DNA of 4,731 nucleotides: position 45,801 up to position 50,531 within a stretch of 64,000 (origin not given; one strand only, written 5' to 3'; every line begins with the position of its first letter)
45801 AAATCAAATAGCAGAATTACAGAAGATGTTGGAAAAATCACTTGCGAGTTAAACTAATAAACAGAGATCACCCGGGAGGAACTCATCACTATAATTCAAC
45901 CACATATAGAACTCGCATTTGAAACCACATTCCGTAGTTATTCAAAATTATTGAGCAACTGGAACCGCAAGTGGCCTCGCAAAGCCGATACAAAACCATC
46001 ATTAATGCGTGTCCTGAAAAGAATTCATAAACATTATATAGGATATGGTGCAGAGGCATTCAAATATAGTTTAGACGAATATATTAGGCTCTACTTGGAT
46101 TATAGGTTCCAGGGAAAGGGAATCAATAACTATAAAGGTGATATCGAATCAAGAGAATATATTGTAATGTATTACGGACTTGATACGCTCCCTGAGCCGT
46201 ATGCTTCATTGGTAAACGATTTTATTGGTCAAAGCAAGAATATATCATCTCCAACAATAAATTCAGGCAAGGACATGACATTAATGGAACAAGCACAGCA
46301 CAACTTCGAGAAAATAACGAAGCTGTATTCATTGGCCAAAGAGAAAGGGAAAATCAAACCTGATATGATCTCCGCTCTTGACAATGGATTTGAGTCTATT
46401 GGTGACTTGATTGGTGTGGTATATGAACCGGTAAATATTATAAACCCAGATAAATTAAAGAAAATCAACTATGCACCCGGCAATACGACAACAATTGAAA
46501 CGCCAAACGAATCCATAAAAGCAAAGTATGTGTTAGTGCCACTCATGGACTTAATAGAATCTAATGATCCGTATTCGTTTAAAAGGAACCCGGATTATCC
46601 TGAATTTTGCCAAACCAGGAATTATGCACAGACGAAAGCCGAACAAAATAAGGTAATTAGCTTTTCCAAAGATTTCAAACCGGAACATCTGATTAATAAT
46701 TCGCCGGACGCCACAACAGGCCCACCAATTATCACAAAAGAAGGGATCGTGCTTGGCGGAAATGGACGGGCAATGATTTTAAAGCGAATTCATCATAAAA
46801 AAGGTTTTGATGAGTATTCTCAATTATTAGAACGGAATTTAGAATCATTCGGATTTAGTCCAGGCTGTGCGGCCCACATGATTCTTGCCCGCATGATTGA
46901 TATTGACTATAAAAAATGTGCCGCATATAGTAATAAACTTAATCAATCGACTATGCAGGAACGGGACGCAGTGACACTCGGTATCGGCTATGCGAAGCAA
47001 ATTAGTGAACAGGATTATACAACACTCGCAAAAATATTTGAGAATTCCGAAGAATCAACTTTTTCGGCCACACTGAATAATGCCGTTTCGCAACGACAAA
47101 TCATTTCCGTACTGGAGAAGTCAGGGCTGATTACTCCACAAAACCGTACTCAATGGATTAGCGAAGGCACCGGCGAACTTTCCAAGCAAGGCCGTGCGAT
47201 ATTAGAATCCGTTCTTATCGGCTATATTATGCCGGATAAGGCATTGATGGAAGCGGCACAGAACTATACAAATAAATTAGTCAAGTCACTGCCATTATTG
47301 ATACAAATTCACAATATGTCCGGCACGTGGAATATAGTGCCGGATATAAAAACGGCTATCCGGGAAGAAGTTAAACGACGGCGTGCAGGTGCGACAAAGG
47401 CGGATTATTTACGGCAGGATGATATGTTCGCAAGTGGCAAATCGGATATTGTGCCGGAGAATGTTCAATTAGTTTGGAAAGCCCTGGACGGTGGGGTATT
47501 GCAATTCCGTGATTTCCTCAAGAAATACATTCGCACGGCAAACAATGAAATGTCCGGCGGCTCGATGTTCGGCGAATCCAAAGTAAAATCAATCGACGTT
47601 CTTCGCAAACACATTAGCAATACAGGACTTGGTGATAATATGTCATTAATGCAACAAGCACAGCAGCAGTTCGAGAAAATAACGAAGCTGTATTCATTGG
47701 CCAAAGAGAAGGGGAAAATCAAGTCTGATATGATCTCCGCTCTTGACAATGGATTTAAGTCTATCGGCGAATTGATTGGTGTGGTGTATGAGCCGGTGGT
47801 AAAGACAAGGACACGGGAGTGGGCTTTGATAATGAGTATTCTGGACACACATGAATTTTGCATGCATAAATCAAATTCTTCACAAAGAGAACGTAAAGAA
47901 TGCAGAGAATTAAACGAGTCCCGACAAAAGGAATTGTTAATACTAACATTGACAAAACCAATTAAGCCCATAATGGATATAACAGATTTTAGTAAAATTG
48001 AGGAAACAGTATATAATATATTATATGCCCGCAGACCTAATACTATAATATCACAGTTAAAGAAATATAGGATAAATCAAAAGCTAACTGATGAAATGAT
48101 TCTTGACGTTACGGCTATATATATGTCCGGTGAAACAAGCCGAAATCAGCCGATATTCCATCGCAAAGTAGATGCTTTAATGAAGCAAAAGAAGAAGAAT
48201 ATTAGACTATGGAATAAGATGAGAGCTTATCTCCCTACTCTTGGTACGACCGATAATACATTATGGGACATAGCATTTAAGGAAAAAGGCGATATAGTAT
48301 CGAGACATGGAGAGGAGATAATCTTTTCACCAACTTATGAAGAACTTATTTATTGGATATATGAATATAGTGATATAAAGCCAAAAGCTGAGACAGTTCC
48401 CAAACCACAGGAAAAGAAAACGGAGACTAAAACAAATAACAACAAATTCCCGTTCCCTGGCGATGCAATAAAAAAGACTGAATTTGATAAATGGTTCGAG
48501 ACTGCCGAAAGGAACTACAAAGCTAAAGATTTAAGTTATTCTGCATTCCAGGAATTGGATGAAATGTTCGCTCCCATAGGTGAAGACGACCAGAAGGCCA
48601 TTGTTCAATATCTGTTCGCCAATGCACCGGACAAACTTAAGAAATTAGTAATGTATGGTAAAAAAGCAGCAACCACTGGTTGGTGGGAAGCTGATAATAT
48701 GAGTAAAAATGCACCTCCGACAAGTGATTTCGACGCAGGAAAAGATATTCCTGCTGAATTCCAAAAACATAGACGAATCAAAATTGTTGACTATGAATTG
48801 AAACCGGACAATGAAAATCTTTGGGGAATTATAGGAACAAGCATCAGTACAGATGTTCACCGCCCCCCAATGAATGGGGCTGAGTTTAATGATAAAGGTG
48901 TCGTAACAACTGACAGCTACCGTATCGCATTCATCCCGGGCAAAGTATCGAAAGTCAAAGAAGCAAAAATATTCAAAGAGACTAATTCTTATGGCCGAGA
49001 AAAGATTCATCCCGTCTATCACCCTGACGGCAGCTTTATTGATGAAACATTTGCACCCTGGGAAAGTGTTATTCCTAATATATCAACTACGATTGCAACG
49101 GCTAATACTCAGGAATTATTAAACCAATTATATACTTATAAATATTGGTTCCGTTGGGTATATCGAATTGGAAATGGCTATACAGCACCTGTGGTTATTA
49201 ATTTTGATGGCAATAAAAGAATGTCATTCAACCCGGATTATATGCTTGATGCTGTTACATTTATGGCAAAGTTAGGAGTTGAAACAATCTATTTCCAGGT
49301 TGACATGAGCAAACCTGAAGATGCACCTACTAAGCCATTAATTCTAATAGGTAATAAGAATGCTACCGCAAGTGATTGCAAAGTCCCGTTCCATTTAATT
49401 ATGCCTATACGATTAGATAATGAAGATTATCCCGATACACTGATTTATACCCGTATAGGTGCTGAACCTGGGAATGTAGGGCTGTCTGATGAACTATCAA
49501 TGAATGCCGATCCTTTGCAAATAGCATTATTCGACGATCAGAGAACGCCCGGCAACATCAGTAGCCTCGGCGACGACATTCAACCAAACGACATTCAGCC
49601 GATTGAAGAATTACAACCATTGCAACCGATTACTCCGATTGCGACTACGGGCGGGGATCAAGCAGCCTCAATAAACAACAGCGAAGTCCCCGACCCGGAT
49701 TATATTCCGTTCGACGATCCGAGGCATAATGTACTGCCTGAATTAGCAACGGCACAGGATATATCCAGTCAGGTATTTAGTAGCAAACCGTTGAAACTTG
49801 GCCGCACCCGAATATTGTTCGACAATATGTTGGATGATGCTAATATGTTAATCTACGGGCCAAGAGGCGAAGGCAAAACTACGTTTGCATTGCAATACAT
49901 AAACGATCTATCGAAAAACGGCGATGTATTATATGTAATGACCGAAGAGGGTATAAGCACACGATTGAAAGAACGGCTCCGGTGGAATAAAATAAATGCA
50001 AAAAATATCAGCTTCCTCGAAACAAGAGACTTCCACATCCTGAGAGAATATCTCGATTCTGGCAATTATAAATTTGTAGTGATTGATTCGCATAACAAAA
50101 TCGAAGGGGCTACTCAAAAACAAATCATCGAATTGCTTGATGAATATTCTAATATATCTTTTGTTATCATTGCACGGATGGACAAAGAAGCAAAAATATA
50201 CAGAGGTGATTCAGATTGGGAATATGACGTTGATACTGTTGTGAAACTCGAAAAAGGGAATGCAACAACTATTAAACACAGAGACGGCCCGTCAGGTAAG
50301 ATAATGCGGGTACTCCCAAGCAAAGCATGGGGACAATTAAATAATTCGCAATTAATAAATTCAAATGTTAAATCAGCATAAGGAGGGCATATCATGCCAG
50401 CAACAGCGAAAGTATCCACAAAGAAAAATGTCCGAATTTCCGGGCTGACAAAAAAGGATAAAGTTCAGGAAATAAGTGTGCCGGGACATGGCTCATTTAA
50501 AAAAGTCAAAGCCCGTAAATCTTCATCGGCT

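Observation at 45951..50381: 1476-aa protein with a recent 155-nt intragenic duplication and a C-terminal RecA/DnaB-like ATPase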

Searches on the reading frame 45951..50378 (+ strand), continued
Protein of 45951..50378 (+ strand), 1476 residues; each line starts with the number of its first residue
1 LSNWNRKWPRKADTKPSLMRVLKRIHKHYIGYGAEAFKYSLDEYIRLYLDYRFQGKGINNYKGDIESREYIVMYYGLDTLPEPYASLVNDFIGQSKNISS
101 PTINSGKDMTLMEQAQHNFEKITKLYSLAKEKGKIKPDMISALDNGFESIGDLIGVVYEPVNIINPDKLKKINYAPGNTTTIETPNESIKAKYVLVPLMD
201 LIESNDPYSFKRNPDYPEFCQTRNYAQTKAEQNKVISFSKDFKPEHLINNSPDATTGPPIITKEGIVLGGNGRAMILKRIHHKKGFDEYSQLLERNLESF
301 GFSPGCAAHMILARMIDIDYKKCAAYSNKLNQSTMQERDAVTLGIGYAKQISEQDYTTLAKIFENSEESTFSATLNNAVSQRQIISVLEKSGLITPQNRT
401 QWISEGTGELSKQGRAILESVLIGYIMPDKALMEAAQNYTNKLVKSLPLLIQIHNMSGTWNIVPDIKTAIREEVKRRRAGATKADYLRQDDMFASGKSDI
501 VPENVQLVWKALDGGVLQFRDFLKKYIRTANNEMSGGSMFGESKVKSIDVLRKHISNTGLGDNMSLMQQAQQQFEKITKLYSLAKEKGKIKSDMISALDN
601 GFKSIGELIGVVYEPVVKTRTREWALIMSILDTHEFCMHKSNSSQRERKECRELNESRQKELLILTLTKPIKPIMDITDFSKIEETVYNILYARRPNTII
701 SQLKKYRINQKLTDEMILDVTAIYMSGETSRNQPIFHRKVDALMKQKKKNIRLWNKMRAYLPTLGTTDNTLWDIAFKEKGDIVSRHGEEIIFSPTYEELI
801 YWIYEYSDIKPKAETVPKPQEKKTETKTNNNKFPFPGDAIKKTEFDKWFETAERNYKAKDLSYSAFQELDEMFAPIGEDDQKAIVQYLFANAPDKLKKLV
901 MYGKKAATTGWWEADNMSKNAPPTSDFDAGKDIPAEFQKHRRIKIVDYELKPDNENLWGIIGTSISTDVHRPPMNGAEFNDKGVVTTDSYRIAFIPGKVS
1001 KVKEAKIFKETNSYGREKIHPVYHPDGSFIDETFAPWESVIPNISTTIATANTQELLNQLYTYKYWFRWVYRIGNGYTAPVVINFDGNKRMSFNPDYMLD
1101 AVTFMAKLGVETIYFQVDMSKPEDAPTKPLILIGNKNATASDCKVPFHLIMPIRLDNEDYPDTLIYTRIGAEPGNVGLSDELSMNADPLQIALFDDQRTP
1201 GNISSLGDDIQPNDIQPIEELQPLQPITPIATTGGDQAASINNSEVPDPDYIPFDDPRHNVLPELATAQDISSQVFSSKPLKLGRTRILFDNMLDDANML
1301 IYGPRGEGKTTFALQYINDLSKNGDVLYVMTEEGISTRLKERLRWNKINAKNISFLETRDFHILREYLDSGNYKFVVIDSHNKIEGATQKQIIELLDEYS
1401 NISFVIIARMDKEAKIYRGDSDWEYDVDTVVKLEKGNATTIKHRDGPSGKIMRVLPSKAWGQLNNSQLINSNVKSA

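Call 25: search_solved_structures(query=window:45951-50378:+, max_evalue=1, show_alignments=2)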
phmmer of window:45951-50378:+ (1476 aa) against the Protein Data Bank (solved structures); distinct sequences matched with E-value up to 1: 7.
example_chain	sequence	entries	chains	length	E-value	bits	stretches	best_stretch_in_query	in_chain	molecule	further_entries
2ymu_A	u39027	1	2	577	9.2e-08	33.5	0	748-785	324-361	WD-40 REPEAT PROTEIN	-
6r60_A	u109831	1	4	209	1.1e-05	26.5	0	748-785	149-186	WD-40 repeat protein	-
6r5y_A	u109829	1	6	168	0.00028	21.9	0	748-785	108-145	WD-40 repeat protein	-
5lkm_A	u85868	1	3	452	0.0024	18.8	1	1286-1435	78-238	DNA repair protein RadA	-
8rxc_D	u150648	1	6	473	0.0027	18.7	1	1286-1435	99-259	DNA repair protein RadA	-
6r5z_A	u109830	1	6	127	0.015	16.2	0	748-785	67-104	9-bladed beta-propeller formed by three 3-bladed fragments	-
7yh2_A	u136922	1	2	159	0.58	10.9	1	638-758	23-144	TRAPPC3 from Thorarchaeota AB25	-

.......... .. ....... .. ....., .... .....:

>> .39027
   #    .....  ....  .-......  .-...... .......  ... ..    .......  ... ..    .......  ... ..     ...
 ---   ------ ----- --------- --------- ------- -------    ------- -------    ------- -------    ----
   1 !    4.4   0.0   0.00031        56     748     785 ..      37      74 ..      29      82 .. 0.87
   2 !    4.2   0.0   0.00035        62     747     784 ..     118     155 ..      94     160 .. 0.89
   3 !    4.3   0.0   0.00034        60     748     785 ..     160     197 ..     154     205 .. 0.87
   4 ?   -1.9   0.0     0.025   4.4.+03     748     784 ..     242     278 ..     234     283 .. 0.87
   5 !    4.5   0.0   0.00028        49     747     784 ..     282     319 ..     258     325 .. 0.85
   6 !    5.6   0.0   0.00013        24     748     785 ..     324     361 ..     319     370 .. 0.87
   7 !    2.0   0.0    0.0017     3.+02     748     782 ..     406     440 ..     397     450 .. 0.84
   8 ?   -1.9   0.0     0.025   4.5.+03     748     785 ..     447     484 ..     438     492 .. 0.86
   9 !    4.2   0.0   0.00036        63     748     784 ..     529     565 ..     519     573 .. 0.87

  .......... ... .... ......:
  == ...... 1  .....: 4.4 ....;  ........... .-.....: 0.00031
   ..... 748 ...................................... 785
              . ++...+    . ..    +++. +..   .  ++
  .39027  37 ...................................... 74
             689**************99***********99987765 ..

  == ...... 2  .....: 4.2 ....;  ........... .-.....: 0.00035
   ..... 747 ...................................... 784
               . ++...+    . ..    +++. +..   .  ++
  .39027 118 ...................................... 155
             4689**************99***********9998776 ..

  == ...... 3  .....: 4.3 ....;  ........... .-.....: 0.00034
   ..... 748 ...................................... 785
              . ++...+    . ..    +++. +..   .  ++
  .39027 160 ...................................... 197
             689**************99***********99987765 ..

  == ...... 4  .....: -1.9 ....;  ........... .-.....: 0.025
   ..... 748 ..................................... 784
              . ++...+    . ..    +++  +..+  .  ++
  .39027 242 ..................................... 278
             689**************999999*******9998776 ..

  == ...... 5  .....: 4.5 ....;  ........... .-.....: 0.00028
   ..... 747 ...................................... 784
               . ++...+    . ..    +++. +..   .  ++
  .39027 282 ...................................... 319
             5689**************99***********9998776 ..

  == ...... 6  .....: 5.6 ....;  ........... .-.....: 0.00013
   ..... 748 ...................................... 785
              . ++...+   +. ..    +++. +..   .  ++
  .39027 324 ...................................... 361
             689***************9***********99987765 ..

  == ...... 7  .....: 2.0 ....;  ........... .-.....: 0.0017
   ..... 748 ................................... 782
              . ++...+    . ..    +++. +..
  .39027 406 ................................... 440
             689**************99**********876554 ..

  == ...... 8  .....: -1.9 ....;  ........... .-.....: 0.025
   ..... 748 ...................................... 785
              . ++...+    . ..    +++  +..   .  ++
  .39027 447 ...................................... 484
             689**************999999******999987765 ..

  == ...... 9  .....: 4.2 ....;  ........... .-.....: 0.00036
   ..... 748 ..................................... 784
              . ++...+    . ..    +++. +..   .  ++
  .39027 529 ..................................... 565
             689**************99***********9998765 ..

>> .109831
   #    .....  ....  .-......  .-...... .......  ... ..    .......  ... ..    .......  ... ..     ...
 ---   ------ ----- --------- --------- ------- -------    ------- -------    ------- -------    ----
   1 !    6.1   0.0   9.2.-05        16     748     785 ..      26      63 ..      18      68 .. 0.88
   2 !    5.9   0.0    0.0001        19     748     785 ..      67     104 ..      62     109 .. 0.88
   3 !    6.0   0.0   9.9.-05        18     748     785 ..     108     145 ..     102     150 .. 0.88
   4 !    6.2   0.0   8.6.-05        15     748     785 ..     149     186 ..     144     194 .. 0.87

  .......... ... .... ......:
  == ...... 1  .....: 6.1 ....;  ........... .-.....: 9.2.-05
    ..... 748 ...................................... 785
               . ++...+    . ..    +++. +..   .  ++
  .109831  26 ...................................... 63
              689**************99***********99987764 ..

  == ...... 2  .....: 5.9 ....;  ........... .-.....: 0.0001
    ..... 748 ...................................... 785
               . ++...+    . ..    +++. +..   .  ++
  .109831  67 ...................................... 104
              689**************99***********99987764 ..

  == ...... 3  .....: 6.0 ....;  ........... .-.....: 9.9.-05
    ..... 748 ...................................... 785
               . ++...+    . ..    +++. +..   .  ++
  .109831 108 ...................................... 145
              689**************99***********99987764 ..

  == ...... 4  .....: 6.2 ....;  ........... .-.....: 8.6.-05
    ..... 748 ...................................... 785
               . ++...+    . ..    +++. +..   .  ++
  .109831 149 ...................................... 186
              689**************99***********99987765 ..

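Call 78: find_encoding_contigs(protein=P0003, flank=10000, max_places=3)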
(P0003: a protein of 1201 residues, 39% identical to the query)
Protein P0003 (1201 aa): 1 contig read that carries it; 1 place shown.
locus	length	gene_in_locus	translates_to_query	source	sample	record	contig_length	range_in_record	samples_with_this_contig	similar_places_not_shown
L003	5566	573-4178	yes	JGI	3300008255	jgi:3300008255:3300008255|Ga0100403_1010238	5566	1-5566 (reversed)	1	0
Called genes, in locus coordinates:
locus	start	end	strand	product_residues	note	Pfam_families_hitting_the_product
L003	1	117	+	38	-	?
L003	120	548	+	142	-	-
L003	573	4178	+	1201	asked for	PF18796:LPD1 (weak), PF18763:ddrB-ParB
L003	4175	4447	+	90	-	-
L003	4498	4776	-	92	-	-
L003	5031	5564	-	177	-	?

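Call 79: find_encoding_contigs(protein=P0004, flank=10000, max_places=3)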
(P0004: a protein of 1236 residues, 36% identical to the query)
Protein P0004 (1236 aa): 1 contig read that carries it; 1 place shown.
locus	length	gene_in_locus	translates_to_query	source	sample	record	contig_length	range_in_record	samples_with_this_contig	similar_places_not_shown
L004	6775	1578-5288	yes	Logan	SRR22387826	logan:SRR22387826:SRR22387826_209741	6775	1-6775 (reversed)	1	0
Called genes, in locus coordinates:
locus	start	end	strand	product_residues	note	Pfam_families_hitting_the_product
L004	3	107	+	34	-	?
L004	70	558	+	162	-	-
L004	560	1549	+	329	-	-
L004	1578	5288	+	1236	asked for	PF18763:ddrB-ParB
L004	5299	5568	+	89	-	-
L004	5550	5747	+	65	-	-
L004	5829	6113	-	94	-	-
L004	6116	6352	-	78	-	-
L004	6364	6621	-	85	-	-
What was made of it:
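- P0003 and P0004 are likewise the last big gene before a strand switch (calls 78, 79).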

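Call 83: search_protein_families(library=padloc, proteins=[window:45951-50378:+], max_evalue=0.01)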
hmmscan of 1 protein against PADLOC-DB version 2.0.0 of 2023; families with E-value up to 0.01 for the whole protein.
window:45951-50378:+ (1476 aa): 1 family
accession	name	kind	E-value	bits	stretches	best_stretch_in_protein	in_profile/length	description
PDLC04140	mad8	-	4.9e-05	21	1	1289-1361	17-100/314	mads_8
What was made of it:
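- On Known anti-phage defence systems (PADLOC): Only mad8, 21 bits, over aa 1289-1361 (call 83)
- There is a weak PADLOC hit to mad8 over 70 residues of the P-loop (E 5e-5, call 83).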

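Call 84: search_protein_families(library=ncbifam, proteins=[window:45951-50378:+], max_evalue=0.01)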
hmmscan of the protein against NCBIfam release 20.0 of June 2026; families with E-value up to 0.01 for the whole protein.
window:45951-50378:+ (1476 aa): 3 families
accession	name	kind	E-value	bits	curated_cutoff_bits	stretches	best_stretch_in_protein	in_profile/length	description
TIGR00416.1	sms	equivalog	1.4e-07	30.6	403.05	1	1288-1384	86-182/454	DNA repair protein RadA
TIGR02237.1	recomb_radB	equivalog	0.00052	19.9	172.4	1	1301-1362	17-80/210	DNA repair and recombination protein RadB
NF005992.0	PRK08116.1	subfamily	0.0087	15.2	189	0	1295-1350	112-169/269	hypothetical protein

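Call 88: get_annotated_region(hit=H20, flank=6000)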
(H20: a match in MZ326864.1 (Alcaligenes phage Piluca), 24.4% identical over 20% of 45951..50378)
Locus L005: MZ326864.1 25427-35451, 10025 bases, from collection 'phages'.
description: Alcaligenes phage Piluca, complete genome.
organism: Alcaligenes phage Piluca (NCBI taxid 2859649)
taxonomy: Viruses; Duplodnaviria; Heunggongvirae; Uroviricota; Caudoviricetes
host: Alcaligenes faecalis; source: wastewater collected; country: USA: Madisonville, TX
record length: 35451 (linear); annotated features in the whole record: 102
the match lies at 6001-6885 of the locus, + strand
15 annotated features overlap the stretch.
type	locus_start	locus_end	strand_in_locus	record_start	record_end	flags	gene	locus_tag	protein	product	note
CDS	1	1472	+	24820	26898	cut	-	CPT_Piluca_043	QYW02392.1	carbohydrate-binding protein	hit to Superfamily SSF51055 carbohydrate binding protein; hit to SM00495 chitin binding domain family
regulatory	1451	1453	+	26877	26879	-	-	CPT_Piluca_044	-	ribosome_binding_site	-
CDS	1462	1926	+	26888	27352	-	-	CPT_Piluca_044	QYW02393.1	N-acetyltransferase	-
regulatory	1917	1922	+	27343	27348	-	-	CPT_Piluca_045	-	ribosome_binding_site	-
CDS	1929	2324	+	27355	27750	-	-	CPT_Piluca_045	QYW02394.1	hypothetical protein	-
regulatory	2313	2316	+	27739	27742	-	-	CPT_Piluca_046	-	ribosome_binding_site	-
CDS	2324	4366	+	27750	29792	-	-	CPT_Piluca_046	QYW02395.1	tail tubular protein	e-7 BLAST hit to epsilon15 gp15 org_idNC_004775.2_protein_idNP_848223.1 locus_tagepsilon15p15 proteinputative lytic ...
regulatory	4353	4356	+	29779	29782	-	-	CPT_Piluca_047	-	ribosome_binding_site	-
CDS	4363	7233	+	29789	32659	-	-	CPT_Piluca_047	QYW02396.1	tail protein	BLAST E=3E-15; NC_004775.2_protein_idNP_848224.1 locus_tagepsilon15p16 proteinhypothetical protein; epsilon15 gp16-like ...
regulatory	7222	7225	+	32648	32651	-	-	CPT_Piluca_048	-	ribosome_binding_site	-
CDS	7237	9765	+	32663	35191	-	-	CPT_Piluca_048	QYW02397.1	pilot protein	PMID: 24286036; 6E-62 BLAST to org_idNC_004775.2_protein_idNP_848225.1 locus_tag epsilon15 p17 protein; epsilon15 ...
regulatory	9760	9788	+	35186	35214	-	-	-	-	terminator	-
regulatory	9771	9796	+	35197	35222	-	-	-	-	terminator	-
CDS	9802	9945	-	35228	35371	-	-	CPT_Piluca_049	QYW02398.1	putative secreted protein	BLASTp: QBQ71877, Klebsiella phage ST512-KPC3phi13.3, E = 1.29301e-05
regulatory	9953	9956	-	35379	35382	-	-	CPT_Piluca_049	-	ribosome_binding_site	-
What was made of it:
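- In phage Piluca the ParB module sits in an epsilon15 gp16-like protein between the gp15-like and gp17-like 'pilot' proteins (call 88).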

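Call 89: get_annotated_region(hit=H16, flank=6000)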
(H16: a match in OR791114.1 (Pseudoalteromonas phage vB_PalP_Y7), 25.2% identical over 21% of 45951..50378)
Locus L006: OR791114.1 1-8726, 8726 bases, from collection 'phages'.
description: Pseudoalteromonas phage vB_PalP_Y7, complete genome.
organism: Pseudoalteromonas phage vB_PalP_Y7 (NCBI taxid 3096078)
taxonomy: Viruses; Duplodnaviria; Heunggongvirae; Uroviricota; Caudoviricetes
host: Pseudoalteromonas sp. Y7; source: sewage; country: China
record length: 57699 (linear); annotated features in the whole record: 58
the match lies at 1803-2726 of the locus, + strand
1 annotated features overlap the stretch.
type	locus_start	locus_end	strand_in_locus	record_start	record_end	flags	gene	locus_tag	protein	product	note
CDS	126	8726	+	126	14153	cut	-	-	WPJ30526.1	DarB-like antirestriction protein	-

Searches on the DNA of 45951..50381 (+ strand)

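Call 7: search_dna_similar(query=window:45951-50381:+, collection=phages, mode=near)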
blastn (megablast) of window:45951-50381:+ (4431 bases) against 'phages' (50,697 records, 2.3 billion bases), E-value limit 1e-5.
No match.
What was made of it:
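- Tried and rejected: Megablast of the gene against phage genomes found no match (call 7).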

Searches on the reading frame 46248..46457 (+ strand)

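Call 94: search_protein_families(library=phrogs, proteins=[window:46248-46457:+], max_evalue=10)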
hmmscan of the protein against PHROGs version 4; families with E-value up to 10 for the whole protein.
window:46248-46457:+ (70 aa): 4 families
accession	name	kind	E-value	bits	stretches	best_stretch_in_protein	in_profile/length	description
phrog_4706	-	unknown function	0.074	13.9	1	18-64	9-55/68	-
phrog_14245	-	unknown function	0.13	13.8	1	13-47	5-39/81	-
phrog_9216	-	unknown function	0.2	12.9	1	24-53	9-38/62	-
phrog_33532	-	unknown function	0.35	11.9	1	2-59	103-157/167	-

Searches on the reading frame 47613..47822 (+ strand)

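Call 94: search_protein_families(library=phrogs, proteins=[window:47613-47822:+], max_evalue=10)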
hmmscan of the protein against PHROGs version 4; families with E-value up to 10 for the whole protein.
window:47613-47822:+ (70 aa): 3 families
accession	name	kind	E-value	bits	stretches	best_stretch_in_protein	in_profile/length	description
phrog_9216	-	unknown function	0.017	16.4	1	18-53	5-38/62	-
phrog_4706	-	unknown function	0.048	14.5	1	19-63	10-54/68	-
phrog_14245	-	unknown function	0.1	14.1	1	14-47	6-39/81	-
